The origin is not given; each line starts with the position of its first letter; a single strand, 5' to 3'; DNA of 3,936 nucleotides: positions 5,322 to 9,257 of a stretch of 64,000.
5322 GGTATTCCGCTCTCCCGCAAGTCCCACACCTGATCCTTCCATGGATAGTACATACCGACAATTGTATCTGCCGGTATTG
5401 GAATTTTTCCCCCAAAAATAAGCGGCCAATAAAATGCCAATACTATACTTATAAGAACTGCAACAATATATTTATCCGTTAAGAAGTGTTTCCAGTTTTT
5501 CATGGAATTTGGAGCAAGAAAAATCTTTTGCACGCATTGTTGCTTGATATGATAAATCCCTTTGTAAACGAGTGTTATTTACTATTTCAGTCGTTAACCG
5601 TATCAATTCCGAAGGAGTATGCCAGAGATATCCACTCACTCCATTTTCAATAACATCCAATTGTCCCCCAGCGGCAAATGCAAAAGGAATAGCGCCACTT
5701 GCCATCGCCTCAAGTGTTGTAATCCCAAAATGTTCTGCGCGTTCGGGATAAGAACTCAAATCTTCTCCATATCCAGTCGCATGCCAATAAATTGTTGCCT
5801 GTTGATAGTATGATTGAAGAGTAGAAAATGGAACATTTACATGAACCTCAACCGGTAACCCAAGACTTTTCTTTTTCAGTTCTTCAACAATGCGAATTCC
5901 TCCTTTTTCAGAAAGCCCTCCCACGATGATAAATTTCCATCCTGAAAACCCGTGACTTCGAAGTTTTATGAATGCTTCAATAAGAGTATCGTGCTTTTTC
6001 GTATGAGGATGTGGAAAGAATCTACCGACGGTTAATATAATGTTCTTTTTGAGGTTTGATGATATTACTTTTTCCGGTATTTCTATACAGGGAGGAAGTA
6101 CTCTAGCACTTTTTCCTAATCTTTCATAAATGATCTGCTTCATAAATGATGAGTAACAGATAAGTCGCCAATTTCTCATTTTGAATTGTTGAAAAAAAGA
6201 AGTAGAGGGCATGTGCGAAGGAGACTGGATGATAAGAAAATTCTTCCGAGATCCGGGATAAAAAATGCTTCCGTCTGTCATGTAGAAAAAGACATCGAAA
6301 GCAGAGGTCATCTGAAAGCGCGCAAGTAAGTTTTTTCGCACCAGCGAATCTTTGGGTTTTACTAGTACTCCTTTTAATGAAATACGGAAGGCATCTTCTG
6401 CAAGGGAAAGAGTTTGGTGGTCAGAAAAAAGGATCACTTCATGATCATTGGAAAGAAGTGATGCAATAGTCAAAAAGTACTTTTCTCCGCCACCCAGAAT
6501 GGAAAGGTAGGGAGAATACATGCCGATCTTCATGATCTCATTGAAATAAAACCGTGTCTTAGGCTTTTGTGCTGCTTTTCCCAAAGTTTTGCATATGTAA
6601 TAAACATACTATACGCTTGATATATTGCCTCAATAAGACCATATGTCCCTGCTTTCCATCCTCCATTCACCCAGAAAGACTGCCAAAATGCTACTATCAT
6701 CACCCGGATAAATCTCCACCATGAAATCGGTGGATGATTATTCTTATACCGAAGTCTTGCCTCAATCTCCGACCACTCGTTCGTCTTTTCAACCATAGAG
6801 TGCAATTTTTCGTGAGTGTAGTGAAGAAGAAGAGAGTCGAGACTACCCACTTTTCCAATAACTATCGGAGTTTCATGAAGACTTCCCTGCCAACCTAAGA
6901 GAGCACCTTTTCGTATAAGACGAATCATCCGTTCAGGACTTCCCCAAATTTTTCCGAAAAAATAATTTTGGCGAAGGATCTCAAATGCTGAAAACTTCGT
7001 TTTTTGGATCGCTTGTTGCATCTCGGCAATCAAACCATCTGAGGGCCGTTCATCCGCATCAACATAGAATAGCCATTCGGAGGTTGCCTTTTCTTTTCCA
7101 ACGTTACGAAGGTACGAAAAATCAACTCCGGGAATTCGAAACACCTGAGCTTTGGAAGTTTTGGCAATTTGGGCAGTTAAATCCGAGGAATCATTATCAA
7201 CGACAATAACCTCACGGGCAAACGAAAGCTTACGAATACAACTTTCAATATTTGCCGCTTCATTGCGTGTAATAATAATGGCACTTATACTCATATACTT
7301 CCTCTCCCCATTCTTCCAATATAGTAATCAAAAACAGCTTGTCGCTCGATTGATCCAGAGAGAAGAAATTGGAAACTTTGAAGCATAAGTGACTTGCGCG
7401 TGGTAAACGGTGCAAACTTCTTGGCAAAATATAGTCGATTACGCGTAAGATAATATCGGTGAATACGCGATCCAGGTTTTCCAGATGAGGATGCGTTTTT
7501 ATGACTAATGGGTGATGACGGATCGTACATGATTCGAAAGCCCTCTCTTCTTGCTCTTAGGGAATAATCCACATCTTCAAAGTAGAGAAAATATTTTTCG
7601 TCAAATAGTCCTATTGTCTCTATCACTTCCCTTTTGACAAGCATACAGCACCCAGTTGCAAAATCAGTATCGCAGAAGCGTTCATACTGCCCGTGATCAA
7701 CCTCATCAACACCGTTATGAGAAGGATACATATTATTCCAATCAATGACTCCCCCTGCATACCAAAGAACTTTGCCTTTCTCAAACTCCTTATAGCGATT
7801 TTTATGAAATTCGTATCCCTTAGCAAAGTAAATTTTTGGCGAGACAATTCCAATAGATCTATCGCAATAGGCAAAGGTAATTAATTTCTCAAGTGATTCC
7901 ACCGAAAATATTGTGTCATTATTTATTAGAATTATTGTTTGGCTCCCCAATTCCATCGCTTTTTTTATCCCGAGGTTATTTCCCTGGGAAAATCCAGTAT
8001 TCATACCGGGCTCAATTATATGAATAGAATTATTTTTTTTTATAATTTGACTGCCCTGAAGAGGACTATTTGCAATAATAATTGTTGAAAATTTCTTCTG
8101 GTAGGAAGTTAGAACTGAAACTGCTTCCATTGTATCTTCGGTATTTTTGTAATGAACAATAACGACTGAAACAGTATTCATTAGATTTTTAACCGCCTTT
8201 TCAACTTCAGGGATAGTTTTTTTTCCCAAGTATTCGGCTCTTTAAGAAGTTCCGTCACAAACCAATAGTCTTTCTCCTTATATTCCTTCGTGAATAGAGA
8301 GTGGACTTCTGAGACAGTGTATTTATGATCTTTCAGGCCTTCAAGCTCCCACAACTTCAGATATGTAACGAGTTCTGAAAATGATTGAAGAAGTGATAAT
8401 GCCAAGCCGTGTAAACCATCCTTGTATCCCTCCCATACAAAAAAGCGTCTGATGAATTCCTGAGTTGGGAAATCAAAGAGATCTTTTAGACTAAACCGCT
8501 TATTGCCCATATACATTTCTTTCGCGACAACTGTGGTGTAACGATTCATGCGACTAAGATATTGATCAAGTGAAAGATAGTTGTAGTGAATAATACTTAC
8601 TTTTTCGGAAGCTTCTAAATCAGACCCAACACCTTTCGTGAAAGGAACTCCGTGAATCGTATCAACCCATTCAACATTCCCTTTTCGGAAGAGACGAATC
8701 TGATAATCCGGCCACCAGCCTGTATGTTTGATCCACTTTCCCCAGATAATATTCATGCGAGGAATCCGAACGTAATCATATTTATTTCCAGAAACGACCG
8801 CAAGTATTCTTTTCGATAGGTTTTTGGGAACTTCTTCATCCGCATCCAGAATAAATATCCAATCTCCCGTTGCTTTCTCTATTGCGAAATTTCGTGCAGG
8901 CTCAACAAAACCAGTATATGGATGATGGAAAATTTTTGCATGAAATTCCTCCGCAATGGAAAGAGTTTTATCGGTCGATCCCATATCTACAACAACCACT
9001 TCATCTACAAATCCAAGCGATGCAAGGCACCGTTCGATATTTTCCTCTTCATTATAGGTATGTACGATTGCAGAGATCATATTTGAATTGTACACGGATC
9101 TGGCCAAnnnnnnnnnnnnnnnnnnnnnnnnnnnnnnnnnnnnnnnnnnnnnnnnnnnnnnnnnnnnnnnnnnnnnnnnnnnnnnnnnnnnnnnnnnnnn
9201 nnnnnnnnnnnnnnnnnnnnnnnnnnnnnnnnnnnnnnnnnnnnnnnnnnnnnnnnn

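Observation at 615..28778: Exceptional density of GT-C membrane glycosyltransferases paired with polyprenol-phosphate sugar synthases and GtrA (multiple Gtr-like three-component modules)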

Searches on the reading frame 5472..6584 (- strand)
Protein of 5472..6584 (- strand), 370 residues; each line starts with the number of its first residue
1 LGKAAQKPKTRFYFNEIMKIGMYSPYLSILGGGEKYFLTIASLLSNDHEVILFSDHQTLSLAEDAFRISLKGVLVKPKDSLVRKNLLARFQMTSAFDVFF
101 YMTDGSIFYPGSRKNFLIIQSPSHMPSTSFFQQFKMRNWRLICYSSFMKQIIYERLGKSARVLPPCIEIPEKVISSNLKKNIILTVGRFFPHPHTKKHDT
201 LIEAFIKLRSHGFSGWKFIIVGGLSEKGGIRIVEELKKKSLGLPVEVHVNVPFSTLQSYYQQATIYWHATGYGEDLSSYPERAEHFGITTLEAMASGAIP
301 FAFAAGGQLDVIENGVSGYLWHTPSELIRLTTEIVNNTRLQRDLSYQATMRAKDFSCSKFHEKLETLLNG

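Call 3: search_protein_families(library=pfam, proteins=[window:5472-6584:-], max_evalue=0.01)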
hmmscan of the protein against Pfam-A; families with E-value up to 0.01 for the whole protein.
window:5472-6584:- (370 aa): 3 families
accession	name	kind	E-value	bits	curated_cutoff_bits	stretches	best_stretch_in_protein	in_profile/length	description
PF00534.26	Glycos_transf_1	-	3.3e-23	82.5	26.4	1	174-349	9-170/172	Glycosyl transferases group 1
PF13692.12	Glyco_trans_1_4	-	1.5e-15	58.2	27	1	181-332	2-137/142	Glycosyl transferases group 1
PF13439.12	Glyco_transf_4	-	0.0076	16.7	28.5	0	31-167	2-166/170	Glycosyltransferase Family 4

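Call 89: search_protein_families(library=ncbifam, proteins=[window:5472-6584:-], max_evalue=1e-30)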
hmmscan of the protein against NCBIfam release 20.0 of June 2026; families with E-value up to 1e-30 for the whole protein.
window:5472-6584:- (370 aa): 0 families

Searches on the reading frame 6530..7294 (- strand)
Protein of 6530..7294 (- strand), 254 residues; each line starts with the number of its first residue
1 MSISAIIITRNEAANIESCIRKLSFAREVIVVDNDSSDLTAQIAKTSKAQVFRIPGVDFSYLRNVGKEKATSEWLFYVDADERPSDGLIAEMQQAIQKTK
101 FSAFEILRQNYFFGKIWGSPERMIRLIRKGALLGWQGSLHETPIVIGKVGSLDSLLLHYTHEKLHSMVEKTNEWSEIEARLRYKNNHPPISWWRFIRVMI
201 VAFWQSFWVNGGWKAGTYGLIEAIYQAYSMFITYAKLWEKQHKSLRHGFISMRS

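Call 3: search_protein_families(library=pfam, proteins=[window:6530-7294:-], max_evalue=0.01)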
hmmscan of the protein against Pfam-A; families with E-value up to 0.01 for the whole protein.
window:6530-7294:- (254 aa): 4 families
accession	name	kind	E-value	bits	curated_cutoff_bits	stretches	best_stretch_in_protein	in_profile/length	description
PF00535.33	Glycos_transf_2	-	1.2e-15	58.3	23.3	1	4-120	1-129/168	Glycosyl transferase family 2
PF13704.12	Glyco_tranf_2_4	-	1.3e-05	26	27.5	1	10-82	1-82/98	Glycosyl transferase family 2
PF13896.12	Glyco_transf_49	-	0.00013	21.9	27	1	60-99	119-158/329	Glycosyl-transferase for dystroglycan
PF10111.15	Glyco_tranf_2_2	-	0.00035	20.6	27.3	1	6-101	3-111/276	Glycosyltransferase like family 2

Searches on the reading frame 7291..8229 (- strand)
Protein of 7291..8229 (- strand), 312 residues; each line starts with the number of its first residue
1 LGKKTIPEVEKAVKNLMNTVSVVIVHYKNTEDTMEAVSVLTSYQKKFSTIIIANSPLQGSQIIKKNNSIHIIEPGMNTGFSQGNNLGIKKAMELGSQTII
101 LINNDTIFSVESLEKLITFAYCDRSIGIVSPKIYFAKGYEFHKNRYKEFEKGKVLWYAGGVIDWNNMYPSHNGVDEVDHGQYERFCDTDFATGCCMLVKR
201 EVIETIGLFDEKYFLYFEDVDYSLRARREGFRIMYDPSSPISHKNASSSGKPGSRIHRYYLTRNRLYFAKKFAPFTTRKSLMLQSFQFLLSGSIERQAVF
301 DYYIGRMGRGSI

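Call 3: search_protein_families(library=pfam, proteins=[window:7291-8229:-], max_evalue=0.01)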
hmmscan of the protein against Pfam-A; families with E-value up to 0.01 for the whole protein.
window:7291-8229:- (312 aa): 3 families
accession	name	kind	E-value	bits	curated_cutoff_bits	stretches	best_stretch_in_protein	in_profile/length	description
PF13641.12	Glyco_tranf_2_3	-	1.2e-09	39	27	1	60-249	73-217/230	Glycosyltransferase like family 2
PF00535.33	Glycos_transf_2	-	1.1e-06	29.1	23.3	1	21-206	1-167/168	Glycosyl transferase family 2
PF13632.12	Glyco_trans_2_3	-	5e-06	26.9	27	1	99-248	2-127/198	Glycosyl transferase family group 2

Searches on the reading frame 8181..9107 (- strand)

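Call 3: search_protein_families(library=pfam, proteins=[window:8181-9107:-], max_evalue=0.01)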
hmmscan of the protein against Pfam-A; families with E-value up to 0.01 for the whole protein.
window:8181-9107:- (308 aa): 3 families
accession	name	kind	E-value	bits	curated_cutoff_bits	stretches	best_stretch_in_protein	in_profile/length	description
PF00535.33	Glycos_transf_2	-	2e-25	90.1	23.3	1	12-146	1-148/168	Glycosyl transferase family 2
PF13704.12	Glyco_tranf_2_4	-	4.6e-05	24.3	27.5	1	20-91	3-82/98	Glycosyl transferase family 2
PF10111.15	Glyco_tranf_2_2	-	0.00044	20.3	27.3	1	14-93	3-94/276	Glycosyltransferase like family 2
